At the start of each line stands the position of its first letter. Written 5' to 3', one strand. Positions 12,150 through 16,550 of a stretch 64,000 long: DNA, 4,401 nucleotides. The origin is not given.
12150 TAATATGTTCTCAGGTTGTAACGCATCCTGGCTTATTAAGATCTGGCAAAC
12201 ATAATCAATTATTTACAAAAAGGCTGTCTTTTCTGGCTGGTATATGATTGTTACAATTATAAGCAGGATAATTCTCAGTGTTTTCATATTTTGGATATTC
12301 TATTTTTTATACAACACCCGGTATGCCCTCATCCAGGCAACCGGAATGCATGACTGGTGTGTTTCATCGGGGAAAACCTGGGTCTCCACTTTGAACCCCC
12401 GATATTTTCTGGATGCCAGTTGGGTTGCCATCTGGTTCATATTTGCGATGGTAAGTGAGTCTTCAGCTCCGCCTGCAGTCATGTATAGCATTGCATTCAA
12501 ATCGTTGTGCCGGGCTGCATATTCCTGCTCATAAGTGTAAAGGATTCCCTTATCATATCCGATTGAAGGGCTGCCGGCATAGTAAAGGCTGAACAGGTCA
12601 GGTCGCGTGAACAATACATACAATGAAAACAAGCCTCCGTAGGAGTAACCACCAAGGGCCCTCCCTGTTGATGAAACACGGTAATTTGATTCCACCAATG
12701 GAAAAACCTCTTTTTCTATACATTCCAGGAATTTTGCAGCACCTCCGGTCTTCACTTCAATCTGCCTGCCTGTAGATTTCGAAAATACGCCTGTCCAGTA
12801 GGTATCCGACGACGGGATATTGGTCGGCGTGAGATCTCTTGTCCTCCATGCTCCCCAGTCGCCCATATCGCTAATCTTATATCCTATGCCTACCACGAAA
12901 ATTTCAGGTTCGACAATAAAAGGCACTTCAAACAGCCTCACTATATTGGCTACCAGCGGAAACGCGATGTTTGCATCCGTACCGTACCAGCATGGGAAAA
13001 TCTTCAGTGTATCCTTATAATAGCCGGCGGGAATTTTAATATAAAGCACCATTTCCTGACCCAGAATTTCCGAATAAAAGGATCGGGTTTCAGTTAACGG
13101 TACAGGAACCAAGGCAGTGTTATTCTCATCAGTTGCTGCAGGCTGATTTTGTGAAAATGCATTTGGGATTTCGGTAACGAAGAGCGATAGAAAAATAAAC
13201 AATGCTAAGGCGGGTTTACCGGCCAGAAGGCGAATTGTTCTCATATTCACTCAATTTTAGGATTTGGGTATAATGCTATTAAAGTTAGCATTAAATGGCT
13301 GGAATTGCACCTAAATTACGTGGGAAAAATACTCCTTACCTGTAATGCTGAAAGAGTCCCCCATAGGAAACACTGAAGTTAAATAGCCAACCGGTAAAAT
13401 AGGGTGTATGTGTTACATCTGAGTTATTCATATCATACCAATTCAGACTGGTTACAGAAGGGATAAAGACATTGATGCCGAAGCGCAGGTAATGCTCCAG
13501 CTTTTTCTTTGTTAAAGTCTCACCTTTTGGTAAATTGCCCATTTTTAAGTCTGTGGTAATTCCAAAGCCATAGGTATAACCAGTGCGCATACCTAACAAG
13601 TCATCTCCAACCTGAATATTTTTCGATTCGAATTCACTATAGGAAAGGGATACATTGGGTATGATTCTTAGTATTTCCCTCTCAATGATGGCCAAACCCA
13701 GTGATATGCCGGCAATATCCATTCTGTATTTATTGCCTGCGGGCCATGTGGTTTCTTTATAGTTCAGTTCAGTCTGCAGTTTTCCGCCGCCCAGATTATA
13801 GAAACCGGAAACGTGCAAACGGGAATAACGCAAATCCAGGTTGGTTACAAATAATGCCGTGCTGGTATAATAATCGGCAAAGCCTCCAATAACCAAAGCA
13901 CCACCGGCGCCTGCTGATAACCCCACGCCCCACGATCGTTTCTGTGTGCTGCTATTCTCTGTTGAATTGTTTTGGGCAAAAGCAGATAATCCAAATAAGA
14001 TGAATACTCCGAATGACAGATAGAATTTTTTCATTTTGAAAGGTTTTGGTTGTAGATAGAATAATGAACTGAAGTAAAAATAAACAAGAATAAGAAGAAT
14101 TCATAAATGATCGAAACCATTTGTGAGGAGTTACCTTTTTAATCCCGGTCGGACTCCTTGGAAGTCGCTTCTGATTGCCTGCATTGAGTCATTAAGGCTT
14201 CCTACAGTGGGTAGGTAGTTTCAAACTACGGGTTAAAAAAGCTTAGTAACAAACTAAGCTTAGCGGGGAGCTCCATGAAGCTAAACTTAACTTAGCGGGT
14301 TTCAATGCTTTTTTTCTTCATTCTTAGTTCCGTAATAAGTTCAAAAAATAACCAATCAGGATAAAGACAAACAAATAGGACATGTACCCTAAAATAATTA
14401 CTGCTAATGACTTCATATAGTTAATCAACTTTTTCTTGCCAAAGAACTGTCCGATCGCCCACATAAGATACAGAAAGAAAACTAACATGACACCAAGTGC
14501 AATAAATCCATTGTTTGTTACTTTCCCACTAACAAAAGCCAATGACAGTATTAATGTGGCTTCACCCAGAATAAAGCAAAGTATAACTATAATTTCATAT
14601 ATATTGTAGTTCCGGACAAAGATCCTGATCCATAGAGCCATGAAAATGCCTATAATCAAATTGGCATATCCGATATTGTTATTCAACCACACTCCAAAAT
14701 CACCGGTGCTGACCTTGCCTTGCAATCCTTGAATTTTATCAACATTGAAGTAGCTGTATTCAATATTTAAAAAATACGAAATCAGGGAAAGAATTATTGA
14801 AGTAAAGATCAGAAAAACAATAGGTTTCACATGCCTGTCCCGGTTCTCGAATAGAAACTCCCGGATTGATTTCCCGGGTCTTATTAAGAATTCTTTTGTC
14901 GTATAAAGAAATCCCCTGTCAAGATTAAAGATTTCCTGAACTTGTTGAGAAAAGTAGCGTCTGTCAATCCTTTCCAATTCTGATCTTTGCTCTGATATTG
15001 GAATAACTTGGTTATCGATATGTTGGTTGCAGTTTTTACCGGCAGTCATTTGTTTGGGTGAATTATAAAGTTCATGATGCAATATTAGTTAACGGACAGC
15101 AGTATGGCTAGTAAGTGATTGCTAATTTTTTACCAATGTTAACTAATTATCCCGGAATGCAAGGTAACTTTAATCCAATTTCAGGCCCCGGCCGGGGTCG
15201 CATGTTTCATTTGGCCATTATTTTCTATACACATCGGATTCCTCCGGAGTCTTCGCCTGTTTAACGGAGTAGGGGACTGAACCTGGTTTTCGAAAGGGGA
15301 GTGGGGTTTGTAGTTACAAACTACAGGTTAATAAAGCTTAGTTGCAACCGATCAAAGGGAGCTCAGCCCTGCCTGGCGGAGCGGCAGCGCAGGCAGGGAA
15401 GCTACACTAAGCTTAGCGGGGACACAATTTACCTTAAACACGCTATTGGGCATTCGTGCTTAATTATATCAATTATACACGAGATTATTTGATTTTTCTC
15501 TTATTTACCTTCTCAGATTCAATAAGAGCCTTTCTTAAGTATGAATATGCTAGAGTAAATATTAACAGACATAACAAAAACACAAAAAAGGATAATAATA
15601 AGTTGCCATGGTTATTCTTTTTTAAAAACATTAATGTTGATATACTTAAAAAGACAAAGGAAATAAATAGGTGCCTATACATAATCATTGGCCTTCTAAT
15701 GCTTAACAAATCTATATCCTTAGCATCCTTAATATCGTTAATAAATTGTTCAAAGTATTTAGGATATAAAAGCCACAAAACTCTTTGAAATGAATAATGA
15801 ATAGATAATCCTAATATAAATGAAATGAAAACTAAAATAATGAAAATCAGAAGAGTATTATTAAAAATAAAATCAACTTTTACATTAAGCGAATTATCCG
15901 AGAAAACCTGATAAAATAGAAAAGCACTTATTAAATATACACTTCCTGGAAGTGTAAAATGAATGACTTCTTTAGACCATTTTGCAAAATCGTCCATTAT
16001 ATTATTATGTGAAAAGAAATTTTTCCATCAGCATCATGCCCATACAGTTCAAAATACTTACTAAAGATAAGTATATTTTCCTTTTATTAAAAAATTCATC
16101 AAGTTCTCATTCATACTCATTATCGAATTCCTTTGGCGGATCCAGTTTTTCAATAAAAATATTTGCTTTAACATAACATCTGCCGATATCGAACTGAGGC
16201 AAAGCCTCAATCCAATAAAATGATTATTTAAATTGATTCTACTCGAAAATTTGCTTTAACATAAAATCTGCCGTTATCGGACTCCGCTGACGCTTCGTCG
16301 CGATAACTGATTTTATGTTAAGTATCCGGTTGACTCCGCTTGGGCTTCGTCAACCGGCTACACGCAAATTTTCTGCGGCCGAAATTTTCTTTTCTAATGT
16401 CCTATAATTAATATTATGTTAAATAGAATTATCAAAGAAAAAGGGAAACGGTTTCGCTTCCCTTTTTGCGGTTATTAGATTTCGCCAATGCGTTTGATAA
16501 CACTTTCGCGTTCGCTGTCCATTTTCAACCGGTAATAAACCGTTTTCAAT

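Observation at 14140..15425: Two homologous nested-hairpin elements, each trailing a different small membrane-protein gene (cassette-like layout)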

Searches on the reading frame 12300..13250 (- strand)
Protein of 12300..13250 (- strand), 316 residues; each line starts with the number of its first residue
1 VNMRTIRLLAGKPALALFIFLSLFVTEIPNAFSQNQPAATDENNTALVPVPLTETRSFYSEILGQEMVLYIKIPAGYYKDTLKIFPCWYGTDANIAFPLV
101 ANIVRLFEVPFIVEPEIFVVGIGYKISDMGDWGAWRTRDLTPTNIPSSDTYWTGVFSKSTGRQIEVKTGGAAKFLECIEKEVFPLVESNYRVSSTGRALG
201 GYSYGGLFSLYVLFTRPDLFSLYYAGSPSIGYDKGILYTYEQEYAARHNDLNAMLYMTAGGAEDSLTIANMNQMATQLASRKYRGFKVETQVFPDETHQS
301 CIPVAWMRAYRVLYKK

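Call 14: search_protein_families(library=pfam, proteins=[window:12300-13250:-], max_evalue=0.01)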
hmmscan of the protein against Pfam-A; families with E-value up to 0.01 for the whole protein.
window:12300-13250:- (316 aa): 2 families
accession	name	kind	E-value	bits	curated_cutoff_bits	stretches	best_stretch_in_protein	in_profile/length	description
PF00756.26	Esterase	-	2.3e-11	44.4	22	1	168-230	88-150/251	Putative esterase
PF00326.27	Peptidase_S9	-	7.2e-06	26.1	22.6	0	189-228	58-97/213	Prolyl oligopeptidase family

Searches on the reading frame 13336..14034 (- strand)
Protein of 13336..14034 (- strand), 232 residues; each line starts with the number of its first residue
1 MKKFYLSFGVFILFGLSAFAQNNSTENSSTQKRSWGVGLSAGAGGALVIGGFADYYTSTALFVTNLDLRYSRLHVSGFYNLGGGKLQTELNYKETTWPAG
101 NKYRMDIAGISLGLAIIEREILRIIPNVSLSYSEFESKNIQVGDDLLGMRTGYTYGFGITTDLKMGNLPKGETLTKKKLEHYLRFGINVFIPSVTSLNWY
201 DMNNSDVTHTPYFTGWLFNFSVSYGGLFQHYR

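Call 14: search_protein_families(library=pfam, proteins=[window:13336-14034:-], max_evalue=0.01)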
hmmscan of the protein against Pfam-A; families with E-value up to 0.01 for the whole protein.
window:13336-14034:- (232 aa): 0 families

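Call 17: find_encoding_contigs(protein=window:13336-14034:-, flank=10000, max_places=10)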
Protein window:13336-14034:- (232 aa): 5 contigs read that carry it; 5 places shown.
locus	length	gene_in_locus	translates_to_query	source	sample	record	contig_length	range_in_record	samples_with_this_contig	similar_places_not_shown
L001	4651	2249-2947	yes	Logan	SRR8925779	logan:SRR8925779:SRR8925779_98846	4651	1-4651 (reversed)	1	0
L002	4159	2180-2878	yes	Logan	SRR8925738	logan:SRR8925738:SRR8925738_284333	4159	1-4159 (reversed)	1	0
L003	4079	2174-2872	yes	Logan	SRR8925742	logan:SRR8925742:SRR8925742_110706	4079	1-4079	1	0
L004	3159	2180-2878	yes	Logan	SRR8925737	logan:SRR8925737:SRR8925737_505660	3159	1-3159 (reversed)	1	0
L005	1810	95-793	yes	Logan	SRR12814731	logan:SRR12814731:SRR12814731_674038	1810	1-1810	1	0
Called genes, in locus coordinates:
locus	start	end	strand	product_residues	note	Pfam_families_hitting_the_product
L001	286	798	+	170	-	-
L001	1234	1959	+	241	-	PF12412:DUF3667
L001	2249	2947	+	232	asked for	-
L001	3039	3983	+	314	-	PF00756:Esterase, PF00326:Peptidase_S9 (faint)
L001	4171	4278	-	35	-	-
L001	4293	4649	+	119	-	?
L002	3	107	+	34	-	?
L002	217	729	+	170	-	-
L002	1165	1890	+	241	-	PF12412:DUF3667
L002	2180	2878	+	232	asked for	-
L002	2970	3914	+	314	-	PF00756:Esterase, PF00326:Peptidase_S9 (faint)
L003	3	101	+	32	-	?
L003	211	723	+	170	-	-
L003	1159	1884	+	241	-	PF12412:DUF3667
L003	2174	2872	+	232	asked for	-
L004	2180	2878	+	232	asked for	-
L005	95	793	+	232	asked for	-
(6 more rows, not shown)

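Call 78: find_homologous_proteins(query=window:13336-14034:-, max_evalue=1e-20)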
Query window:13336-14034:- (232 aa): 4 proteins with E <= 1e-20 among 2086 candidates.
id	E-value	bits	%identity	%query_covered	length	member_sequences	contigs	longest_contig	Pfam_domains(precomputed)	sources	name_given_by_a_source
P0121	3.3e-151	520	100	100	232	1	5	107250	-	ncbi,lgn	-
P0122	6.5e-130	450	87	100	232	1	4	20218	-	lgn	-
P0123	8.7e-124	430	82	100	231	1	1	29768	-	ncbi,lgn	-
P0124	2.4e-114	399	76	100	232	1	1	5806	-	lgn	-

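Call 79: find_encoding_contigs(protein=P0124, flank=10000, max_places=3)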
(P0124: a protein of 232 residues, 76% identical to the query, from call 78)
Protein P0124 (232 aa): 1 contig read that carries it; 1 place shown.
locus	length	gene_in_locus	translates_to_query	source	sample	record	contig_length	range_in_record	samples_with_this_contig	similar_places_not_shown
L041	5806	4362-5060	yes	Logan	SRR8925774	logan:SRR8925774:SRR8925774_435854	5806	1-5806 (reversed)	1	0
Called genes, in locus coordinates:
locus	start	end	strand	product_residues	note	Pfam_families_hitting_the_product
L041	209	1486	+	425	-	PF09603:Fib_succ_major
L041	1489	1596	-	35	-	-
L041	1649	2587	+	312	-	PF00756:Esterase, PF00326:Peptidase_S9 (faint)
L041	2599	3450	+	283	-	PF12740:PETase, PF20434:BD-FAE, PF00561:Abhydrolase_1, PF12146:Hydrolase_4 (weak)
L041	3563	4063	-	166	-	PF07366:SnoaL, PF13474:SnoaL_3 (weak), PF14534:DUF4440, PF12680:SnoaL_2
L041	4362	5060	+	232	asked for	-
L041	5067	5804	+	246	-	?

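Call 99: search_protein_families(library=padloc, proteins=[window:13336-14034:-], max_evalue=0.001)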
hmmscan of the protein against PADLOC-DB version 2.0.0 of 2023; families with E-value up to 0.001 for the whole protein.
window:13336-14034:- (232 aa): 0 families

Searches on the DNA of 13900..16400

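Call 4: search_rna_families(source=window, start=13900, end=16400, threshold=evalue, max_evalue=10, show_alignments=4)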
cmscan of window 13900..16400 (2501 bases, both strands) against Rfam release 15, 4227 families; matches with E-value up to 10: 2.
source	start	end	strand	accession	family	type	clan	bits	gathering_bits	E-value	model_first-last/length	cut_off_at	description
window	14260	14337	+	RF04356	Plastid-ndhA-ndhB-1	Intron;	CL00155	15.7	61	6.1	1-49/49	no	Plastid-ndhA-ndhB-1 group II-D5 intron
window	14767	14881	-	RF00065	snoR9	Gene; snRNA; snoRNA; CD-box;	CL00132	14.3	90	3.4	1-128/128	no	Small nucleolar RNA snoR9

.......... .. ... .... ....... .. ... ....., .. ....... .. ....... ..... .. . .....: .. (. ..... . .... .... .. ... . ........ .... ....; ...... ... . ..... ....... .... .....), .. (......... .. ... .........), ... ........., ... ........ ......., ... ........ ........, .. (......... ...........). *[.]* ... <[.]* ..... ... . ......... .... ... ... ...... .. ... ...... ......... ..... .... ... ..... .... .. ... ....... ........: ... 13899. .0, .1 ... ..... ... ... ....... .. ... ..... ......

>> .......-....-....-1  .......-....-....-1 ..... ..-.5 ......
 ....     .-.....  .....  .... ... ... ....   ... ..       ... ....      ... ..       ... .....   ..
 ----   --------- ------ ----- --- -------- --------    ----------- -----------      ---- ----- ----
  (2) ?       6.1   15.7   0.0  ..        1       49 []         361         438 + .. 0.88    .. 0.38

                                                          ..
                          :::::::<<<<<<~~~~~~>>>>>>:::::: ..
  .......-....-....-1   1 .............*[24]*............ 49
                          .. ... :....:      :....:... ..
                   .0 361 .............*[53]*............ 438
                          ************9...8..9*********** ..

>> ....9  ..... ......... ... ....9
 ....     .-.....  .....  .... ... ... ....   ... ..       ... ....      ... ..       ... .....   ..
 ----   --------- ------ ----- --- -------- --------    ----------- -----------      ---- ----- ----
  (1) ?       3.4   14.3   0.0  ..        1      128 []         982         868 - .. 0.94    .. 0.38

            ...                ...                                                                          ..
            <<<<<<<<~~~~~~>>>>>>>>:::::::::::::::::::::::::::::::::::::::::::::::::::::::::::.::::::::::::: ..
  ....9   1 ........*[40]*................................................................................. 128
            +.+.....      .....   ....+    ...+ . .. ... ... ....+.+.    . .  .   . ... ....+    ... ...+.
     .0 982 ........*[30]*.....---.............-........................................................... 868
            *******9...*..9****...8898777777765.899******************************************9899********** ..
